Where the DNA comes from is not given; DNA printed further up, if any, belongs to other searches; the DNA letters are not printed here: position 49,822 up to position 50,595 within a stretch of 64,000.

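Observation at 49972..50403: Secreted Gly/Pro/Tyr-rich low-complexity protein encoded by a GC-rich tandem DNA repeat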

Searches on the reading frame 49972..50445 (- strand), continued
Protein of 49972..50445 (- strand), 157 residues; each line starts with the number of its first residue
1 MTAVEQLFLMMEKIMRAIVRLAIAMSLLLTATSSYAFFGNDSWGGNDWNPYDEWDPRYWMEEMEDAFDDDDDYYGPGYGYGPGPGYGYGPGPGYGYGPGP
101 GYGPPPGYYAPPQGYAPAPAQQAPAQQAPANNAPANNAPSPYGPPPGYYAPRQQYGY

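Call 43: search_protein_families(library=pfam, alignment_id=A1, max_evalue=10)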
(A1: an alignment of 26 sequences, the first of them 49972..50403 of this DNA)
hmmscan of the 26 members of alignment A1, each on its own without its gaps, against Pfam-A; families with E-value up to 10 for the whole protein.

A. member 1, window:49972-50403:- (143 aa): 2 families
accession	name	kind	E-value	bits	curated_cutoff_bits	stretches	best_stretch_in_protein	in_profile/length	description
PF22807.2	TrAA12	-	0.43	9.3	30.9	1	55-88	395-428/463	TrAA12-like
PF05178.17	Kri1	-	3.9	8.5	25.2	1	38-61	56-77/102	KRI1-like family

B. families by the number of members that match (of 26 scanned): 6 families
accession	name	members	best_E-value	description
PF05178.17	Kri1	10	0.088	KRI1-like family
PF03991.18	Prion_octapep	7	2.1e-07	Copper binding octapeptide repeat region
PF07172.16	GRP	3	0.031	Glycine rich protein family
PF08139.17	LPAM_1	2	0.014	Prokaryotic membrane lipoprotein lipid attachment site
PF22807.2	TrAA12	2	0.24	TrAA12-like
PF22584.1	CFAP143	1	0.0077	Cilia- and flagella-associated protein 143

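Call 60: predict_structure(alignment_id=A1)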
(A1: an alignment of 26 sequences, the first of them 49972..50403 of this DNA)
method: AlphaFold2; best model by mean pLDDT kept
length: 143 residues; sequences in the alignment: 26
mean_pLDDT: 54.3   pTM: 0.21
mean pLDDT of the five models: 54.3, 52.9, 52.5, 51.8, 49.9
residues with pLDDT >= 90: 10; 70-90: 8; 50-70: 53; < 50: 72
segments of 3 or more residues with pLDDT < 50: 59-90, 92-119, 121-124
pLDDT, mean of each block of 10 residues (from residue 1): 91 81 53 55 60 52 43 44 43 43 42 46 49 58 56
secondary structure, 60 per line:
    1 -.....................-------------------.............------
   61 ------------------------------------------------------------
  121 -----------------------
elements in order: H2-22 H42-54

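Call 62: find_homologous_proteins(query=A5, max_evalue=0.001)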
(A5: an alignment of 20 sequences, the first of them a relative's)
Query A5 (20 sequences) (142 aa, profile of the alignment): 425 proteins with E <= 0.001 among 8000 candidates; the best 120 are listed.
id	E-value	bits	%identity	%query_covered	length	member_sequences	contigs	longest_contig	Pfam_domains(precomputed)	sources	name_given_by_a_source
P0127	2.1e-29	121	-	-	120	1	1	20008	-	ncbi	-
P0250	1.6e-28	118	35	96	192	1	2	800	-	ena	-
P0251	2.3e-28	118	-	-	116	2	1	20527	-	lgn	-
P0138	8.8e-28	116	34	83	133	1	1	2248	-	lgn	-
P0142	1.4e-27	115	43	32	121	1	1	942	-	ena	-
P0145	5.6e-27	113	39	39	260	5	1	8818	-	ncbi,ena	-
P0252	1.5e-26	112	48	36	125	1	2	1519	-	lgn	-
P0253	2.3e-26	111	45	39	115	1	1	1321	-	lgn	-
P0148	3.1e-26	111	37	41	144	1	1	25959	-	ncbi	-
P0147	8.8e-26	109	91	8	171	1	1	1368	-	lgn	-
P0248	1.2e-25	109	51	40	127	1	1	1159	-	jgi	jgi:hypothetical protein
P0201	1.2e-25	109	37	42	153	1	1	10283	-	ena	-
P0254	1.3e-25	109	33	70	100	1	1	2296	-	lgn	-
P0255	1.3e-25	109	50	35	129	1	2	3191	-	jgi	jgi:hypothetical protein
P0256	1.6e-25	109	68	15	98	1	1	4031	PF03991.18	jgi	jgi:hypothetical protein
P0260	9.4e-25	106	40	36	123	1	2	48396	-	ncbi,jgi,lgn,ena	-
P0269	4.3e-24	104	43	40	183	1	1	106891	PF03991.18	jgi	-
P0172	4.3e-24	104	100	100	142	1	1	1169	-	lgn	-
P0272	6.5e-24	103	49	36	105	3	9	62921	-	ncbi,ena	-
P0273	9.2e-24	103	33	77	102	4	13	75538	-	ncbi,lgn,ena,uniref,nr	ncbi:MAG: hypothetical protein H8D24_04820 [Gammaproteobacteria bacterium]|uniref:Sulfur globule pro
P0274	9.4e-24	103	45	32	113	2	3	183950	-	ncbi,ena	-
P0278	2.2e-23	102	-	-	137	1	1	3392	PF03991.18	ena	-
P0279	2.2e-23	102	48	36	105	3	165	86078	-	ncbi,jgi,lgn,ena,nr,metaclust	ncbi:MAG TPA: hypothetical protein HPP65_02990 [Gammaproteobacteria bacterium]|nr:hypothetical prote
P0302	1.9e-22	99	50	42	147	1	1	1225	-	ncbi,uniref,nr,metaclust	ncbi:PREDICTED: sulfur globule protein CV2-like [Priapulus caudatus]|uniref:Sulfur globule protein C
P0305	2.7e-22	98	58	37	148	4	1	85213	-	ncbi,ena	-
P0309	3.8e-22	98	-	-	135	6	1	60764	-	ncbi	-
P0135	4.6e-22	97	43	37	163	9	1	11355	-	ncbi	-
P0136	6.7e-22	97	44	37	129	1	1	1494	-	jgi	-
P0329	3.3e-21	95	68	13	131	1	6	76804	-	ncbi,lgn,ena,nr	ncbi:MAG: hypothetical protein ISR69_08740 [Gammaproteobacteria bacterium]|nr:hypothetical protein [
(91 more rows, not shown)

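Call 63: list_cluster_members(proteins=[P0273, P0279, P0302, P0329, P0272, P0274, P0260, P0305, P0309, P0135])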
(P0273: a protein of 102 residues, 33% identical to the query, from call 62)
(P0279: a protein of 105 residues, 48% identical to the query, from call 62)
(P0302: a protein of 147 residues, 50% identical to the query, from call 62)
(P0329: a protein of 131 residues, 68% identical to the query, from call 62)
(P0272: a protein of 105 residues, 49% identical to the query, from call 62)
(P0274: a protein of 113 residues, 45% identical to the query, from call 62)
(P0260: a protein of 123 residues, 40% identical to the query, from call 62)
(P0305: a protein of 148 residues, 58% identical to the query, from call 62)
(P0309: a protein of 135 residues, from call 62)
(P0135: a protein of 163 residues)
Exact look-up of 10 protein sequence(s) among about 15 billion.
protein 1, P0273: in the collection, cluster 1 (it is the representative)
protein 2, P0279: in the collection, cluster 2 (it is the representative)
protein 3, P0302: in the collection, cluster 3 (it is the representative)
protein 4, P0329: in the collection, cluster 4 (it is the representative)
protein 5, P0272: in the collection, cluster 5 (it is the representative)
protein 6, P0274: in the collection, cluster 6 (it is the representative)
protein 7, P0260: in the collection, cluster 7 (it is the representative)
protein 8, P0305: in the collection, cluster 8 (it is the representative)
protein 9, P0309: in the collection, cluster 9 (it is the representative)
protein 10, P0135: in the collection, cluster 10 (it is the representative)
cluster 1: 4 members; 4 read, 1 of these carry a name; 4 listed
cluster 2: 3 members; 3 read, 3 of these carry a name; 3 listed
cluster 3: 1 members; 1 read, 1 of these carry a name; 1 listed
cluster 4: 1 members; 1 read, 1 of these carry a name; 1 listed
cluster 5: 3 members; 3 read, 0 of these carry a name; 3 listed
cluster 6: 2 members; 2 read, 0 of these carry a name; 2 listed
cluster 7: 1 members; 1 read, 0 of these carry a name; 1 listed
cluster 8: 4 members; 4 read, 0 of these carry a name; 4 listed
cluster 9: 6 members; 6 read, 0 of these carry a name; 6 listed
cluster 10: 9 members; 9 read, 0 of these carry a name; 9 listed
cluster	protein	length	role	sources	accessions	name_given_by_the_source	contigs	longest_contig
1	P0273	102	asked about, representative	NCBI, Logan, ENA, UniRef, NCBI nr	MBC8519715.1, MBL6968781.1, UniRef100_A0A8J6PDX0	MAG: hypothetical protein H8D24_04820 [Gammaproteobacteria bacterium] | Sulfur globule protein CV1 n=1 Tax=Candidatus Thiopontia autotrophica TaxID=2841688 ... | hypothetical protein [Candidatus Thiopontia autotrophica]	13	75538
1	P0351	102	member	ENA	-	-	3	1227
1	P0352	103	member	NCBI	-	-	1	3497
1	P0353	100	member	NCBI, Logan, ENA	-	-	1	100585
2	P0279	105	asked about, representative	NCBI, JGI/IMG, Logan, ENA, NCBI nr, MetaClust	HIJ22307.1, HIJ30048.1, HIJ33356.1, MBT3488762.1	MAG TPA: hypothetical protein HPP65_02990 [Gammaproteobacteria bacterium] | hypothetical protein [Gammaproteobacteria bacterium] | \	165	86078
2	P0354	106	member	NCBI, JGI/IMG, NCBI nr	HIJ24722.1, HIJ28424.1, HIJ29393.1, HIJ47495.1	MAG: hypothetical protein HON68_01310 [Gammaproteobacteria bacterium] | hypothetical protein | hypothetical protein [Gammaproteobacteria bacterium]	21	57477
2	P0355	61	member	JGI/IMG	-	hypothetical protein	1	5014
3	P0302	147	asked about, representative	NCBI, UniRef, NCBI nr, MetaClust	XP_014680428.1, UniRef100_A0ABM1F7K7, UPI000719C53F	PREDICTED: sulfur globule protein CV2-like [Priapulus caudatus] | Sulfur globule protein CV2-like n=1 Tax=Priapulus caudatus TaxID=37621 ... | status=active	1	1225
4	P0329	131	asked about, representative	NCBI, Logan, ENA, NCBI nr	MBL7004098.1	MAG: hypothetical protein ISR69_08740 [Gammaproteobacteria bacterium] | hypothetical protein [Gammaproteobacteria bacterium]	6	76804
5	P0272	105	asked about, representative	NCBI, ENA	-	-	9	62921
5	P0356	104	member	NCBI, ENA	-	-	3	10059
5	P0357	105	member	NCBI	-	-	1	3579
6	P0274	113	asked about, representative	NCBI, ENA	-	-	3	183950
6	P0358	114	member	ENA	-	-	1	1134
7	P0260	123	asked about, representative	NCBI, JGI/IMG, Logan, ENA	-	-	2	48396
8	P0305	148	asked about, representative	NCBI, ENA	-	-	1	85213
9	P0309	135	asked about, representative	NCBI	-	-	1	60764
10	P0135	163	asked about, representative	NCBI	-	-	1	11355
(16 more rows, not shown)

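Call 76: search_solved_structures(query=A1, max_evalue=1)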
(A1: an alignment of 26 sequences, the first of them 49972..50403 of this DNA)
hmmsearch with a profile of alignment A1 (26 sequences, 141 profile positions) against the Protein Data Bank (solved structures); distinct sequences matched with E-value up to 1: 0.

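Call 86: search_protein_families(library=pfam, proteins=[L017:6679-7476:+, L017:8252-8725:+, L017:9029-9820:-, L017:10680-11939:+, L017:11960-12931:+, L017:13046-13456:+, L002:7386-7844:-, L002:8201-9151:+, L002:10728-11180:+, L002:11311-11844:-], max_evalue=0.0001)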
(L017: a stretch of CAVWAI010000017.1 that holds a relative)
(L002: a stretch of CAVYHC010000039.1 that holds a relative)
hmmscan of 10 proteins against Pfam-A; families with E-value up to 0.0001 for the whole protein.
L017:6679-7476:+ (265 aa): 1 family
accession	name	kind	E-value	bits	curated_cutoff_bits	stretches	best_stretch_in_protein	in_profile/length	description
PF14346.11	DUF4398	-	2.8e-06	28.2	27.9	0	186-236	4-52/78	Domain of unknown function (DUF4398)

L017:8252-8725:+ (157 aa): 0 families

L017:9029-9820:- (263 aa): 5 families
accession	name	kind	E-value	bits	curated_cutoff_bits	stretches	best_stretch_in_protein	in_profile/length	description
PF01738.24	DLH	-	4.9e-50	170.6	21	1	37-260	2-216/217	Dienelactone hydrolase family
PF00326.27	Peptidase_S9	-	4.2e-09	36.6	22.6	0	170-230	136-196/213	Prolyl oligopeptidase family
PF08840.17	BAAT_C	-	3.1e-08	34.4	20.9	0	116-168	6-58/210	BAAT / Acyl-CoA thioester hydrolase C terminal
PF12146.15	Hydrolase_4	-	2.7e-06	27.3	27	0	53-151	7-95/239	Serine aminopeptidase, S33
PF12740.14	PETase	-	4.7e-05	23.4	28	1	38-233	42-223/263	PET hydrolase-like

L017:10680-11939:+ (419 aa): 2 families
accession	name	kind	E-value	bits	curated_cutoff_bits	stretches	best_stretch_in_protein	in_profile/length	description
PF03781.23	FGE-sulfatase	-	2.8e-28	99.7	23.3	2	195-317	17-124/255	Sulfatase-modifying factor enzyme 1-like domain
PF12867.12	DinB_2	-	2.2e-05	25.3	24.8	0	14-148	1-126/128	DinB superfamily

L017:11960-12931:+ (323 aa): 1 family
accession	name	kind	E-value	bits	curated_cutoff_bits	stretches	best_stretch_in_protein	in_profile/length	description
PF10017.15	Methyltransf_33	-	9e-111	370.2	23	1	24-321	2-303/304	Histidine-specific methyltransferase, SAM-dependent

L017:13046-13456:+ (136 aa): 0 families

L002:7386-7844:- (152 aa): 1 family
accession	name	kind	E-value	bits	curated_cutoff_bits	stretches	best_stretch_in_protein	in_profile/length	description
PF00072.30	Response_reg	-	3.6e-15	56.5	30.2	1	3-113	1-110/111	Response regulator receiver domain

L002:8201-9151:+ (316 aa): 1 family
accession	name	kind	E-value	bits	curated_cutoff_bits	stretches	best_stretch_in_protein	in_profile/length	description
PF13557.12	Phenol_MetA_deg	-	1.2e-16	61.9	22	1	77-296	20-230/242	Putative MetA-pathway of phenol degradation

L002:10728-11180:+ (150 aa): 4 families
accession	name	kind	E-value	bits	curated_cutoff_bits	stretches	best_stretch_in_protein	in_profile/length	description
PF16998.10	17kDa_Anti_2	-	3.2e-09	37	26.6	1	77-149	39-111/116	17 kDa outer membrane surface antigen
PF13488.11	Gly-zipper_Omp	-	1.7e-08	34.7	25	1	32-74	2-45/46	Glycine zipper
PF05433.20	Rick_17kDa_Anti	-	1.5e-06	28.4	24.2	1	28-68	2-43/43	Glycine zipper 2TM domain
PF13441.11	Gly-zipper_YMGG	-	4.3e-05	23.6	28.9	1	26-69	4-44/45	YMGG-like Gly-zipper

L002:11311-11844:- (177 aa): 0 families

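Call 87: find_encoding_contigs(protein=P0279, flank=10000, max_places=2)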
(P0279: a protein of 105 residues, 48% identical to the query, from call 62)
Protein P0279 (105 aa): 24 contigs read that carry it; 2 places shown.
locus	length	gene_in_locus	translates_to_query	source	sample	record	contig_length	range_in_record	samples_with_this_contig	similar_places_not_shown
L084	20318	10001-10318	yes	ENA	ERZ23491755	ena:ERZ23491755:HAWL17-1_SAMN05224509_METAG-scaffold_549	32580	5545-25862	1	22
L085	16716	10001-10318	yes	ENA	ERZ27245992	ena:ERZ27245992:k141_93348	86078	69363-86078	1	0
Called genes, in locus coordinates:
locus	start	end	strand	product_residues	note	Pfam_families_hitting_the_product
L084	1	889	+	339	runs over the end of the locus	PF00111:Fer2, PF00970:FAD_binding_6, PF00175:NAD_binding_1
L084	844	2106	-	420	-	PF07219:HemY_N, PF14559:TPR_19 (faint)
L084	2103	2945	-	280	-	PF04375:HemX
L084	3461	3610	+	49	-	-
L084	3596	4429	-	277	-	PF02602:HEM4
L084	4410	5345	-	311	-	PF01379:Porphobil_deam, PF03900:Porphobil_deamC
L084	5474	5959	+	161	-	PF13098:Thioredoxin_2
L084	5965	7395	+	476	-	PF00206:Lyase_1, PF14698:ASL_C2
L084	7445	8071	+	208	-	PF00578:AhpC-TSA, PF08534:Redoxin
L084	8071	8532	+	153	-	PF03918:CcmH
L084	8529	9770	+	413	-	PF00515:TPR_1 (faint), PF07719:TPR_2 (faint), PF13428:TPR_14 (faint), PF13432:TPR_16 (faint), PF14559:TPR_19 (faint), PF13424:TPR_12 (faint), PF23914:TPR_CcmH_CycH, PF23892:Ig_CycH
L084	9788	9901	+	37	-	-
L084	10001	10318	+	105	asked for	-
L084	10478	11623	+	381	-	PF08495:FIST, PF10442:FIST_C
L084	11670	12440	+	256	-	PF00565:SNase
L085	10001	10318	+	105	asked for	-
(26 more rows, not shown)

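Call 88: find_encoding_contigs(protein=P0273, flank=10000, max_places=2)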
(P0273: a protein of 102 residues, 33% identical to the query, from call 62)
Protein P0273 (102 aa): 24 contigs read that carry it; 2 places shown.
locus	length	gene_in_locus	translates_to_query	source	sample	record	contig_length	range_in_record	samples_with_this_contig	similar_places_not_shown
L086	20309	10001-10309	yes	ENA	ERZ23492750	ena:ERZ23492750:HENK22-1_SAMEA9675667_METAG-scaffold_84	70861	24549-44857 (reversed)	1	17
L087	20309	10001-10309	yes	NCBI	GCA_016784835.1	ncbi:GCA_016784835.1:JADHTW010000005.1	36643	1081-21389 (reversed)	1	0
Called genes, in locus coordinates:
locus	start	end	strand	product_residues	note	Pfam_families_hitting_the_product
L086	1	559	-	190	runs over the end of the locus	PF01327:Pep_deformylase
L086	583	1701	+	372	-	PF02481:DNA_processg_A, PF17782:WHD_DprA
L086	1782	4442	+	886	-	PF01751:Toprim, PF01131:Topoisom_bac, PF13368:Toprim_C_rpt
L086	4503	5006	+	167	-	PF00731:AIRC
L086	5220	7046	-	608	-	PF03979:Sigma70_r1_1, PF00140:Sigma70_r1_2, PF04546:Sigma70_ner, PF04542:Sigma70_r2, PF04539:Sigma70_r3, PF04545:Sigma70_r4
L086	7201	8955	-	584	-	PF01807:Zn_ribbon_DnaG, PF08275:DNAG_N, PF01751:Toprim, PF13155:Toprim_2, PF13362:Toprim_3, PF13662:Toprim_4, PF10410:DnaB_bind, PF08278:DnaG_DnaB_bind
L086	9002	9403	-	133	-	PF09424:YqeY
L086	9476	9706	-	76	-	PF01165:Ribosomal_S21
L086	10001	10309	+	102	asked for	-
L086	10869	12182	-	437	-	PF07992:Pyr_redox_2, PF13450:NAD_binding_8 (faint), PF21706:FCSD_central, PF09242:FCSD-flav_bind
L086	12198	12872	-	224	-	PF00034:Cytochrom_C (weak), PF13442:Cytochrome_CBB3 (faint)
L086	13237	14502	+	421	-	PF05036:SPOR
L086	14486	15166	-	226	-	-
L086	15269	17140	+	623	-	PF00009:GTP_EFTU, PF22042:EF-G_D2 (faint), PF03144:GTP_EFTU_D2, PF00679:EFG_C, PF21018:BipA_C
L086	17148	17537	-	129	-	PF01479:S4, PF28601:HSP15_C (weak)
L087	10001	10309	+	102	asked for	-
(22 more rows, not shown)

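Call 89: find_encoding_contigs(protein=P0085, flank=10000, max_places=1)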
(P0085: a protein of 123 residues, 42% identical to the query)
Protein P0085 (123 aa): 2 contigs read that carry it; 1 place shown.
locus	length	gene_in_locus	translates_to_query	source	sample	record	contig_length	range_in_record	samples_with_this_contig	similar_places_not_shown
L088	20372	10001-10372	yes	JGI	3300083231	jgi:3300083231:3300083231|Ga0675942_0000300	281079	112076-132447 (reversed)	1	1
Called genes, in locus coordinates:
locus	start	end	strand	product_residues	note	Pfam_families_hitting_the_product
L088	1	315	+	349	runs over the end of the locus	PF00022:Actin (weak), PF06723:MreB_Mbl, PF00012:HSP70, PF11104:PilM_2 (faint), PF14450:FtsA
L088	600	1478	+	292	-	PF04085:MreC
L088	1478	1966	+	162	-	PF04093:MreD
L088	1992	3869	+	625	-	PF03717:PBP_dimer, PF00905:Transpeptidase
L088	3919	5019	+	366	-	PF01098:FTSW_RODA_SPOVE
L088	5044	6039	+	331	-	PF13406:SLT_2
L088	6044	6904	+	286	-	PF03330:DPBB_1, PF05036:SPOR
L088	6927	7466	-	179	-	PF02635:DsrE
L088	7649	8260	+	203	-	PF07238:PilZ (weak)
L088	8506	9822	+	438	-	PF04851:ResIII, PF00270:DEAD, PF00271:Helicase_C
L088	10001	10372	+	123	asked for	-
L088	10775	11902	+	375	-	PF01264:Chorismate_synt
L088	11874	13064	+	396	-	PF01306:LacY_symp (faint), PF03825:Nuc_H_symport, PF07690:MFS_1, PF12832:MFS_1_like, PF07690:MFS_1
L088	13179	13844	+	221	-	PF00881:Nitroreductase, PF14512:TM1586_NiRdase (faint)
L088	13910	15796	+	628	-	PF16177:ACAS_N, PF00501:AMP-binding, PF13193:AMP-binding_C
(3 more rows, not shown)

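Call 90: find_encoding_contigs(protein=P0067, flank=10000, max_places=1)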
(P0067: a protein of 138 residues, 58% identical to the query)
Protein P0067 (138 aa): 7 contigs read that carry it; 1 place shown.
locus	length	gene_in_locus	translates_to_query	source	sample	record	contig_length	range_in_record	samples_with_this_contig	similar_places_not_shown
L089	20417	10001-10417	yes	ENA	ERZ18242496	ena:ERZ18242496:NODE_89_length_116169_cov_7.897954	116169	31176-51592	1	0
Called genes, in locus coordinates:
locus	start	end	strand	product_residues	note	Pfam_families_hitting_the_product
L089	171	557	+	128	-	-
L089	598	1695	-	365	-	-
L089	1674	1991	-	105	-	PF07883:Cupin_2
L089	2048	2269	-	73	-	-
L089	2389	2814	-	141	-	PF00571:CBS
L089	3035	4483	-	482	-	PF00743:FMO-like, PF01134:GIDA (faint), PF01266:DAO (faint), PF01946:Thi4 (faint), PF07992:Pyr_redox_2, PF13450:NAD_binding_8, PF13738:Pyr_redox_3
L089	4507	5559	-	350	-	PF00487:FA_desaturase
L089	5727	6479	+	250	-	PF01381:HTH_3 (faint), PF13443:HTH_26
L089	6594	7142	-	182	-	-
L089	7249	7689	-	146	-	-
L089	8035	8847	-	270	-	PF00520:Ion_trans, PF07885:Ion_trans_2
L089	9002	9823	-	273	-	PF01209:Ubie_methyltran, PF13489:Methyltransf_23, PF02353:CMAS (weak), PF13679:Methyltransf_32 (faint), PF13847:Methyltransf_31, PF08241:Methyltransf_11, PF08242:Methyltransf_12, PF13649:Methyltransf_25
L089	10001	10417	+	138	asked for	-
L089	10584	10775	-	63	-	PF11381:DUF3185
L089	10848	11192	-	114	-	-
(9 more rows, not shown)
